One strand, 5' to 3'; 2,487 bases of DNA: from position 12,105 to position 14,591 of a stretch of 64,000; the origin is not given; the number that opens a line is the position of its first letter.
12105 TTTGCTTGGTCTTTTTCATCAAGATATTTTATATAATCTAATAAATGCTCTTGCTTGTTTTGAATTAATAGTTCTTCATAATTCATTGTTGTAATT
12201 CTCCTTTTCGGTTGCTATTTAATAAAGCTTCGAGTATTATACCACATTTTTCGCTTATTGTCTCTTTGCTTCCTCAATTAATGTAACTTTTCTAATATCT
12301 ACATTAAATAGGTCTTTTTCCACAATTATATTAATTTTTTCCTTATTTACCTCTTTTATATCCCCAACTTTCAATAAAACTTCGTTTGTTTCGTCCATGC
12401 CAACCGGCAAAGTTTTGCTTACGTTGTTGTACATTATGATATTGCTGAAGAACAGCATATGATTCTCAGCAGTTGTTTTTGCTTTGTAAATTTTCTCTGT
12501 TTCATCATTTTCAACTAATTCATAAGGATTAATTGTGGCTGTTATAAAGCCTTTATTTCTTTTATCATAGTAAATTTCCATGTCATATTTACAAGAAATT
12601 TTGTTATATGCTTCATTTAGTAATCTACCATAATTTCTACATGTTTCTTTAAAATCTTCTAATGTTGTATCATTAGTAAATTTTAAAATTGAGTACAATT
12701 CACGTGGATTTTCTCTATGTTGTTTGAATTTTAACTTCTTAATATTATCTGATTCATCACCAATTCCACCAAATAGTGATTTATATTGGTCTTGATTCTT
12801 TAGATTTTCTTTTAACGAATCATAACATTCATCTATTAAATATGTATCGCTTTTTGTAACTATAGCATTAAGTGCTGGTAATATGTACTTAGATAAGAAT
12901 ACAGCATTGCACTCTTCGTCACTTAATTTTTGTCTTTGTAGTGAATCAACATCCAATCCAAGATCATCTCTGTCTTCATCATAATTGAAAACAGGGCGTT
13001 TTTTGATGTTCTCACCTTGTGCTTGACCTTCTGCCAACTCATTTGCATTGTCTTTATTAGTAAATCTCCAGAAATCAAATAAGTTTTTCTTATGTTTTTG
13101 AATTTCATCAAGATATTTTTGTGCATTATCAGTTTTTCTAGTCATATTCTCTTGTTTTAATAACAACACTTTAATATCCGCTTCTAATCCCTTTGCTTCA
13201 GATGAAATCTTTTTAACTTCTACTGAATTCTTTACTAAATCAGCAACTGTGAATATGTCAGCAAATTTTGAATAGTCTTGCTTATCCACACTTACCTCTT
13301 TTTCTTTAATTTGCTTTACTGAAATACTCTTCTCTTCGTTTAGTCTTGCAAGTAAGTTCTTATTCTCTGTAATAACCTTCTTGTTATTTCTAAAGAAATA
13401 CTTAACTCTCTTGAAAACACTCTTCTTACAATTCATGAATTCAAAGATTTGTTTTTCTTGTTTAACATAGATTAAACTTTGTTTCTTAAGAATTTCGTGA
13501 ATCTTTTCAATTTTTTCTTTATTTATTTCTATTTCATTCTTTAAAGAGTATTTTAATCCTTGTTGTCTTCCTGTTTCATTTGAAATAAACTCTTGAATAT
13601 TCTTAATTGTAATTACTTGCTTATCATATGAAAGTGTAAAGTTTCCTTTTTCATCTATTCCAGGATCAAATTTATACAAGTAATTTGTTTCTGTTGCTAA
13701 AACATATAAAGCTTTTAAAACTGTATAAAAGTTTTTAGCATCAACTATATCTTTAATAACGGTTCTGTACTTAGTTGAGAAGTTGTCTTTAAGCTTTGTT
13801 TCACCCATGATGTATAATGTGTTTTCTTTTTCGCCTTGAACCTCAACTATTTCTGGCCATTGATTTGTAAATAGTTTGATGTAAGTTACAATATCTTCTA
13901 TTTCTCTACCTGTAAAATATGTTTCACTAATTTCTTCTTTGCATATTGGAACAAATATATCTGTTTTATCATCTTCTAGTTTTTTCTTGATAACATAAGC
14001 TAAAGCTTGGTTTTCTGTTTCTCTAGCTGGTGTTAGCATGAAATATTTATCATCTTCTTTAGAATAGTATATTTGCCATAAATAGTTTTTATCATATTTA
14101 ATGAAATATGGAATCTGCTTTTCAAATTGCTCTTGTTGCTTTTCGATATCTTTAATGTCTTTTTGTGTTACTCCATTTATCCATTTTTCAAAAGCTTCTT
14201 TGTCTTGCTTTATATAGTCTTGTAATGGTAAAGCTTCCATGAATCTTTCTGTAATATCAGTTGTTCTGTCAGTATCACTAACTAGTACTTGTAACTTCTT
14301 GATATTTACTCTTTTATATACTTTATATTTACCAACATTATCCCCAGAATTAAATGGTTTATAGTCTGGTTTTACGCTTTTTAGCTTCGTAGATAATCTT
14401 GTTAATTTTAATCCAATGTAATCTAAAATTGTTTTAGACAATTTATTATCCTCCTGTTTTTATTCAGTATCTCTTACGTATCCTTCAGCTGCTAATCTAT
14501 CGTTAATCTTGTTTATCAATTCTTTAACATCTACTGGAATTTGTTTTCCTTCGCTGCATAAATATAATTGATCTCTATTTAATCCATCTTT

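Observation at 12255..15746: Editing-domain-less ThrRS paralog with a dismantled zinc site, co-transcribed with a 728-aa orphan protein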

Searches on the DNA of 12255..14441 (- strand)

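Call 44: search_rna_families(sources=[L003, L009, L036, L012, L082, L083, L084, L085], threshold=gathering)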
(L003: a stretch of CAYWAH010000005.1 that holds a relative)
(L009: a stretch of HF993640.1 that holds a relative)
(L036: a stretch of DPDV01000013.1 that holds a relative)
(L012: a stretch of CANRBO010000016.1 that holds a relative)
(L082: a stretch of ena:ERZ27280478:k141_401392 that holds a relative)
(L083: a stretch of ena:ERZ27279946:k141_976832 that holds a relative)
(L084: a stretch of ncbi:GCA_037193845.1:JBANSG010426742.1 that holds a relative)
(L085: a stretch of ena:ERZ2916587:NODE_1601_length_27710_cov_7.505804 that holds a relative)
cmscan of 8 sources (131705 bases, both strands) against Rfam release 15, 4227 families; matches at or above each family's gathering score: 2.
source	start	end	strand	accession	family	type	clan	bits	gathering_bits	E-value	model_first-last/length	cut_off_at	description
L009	19377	19569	-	RF00013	6S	Gene;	-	93.8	46.4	4.1e-17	1-187/187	no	6S / SsrS RNA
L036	14148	14227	-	RF00005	tRNA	Gene; tRNA;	CL00001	59.5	29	5e-10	1-71/71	no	tRNA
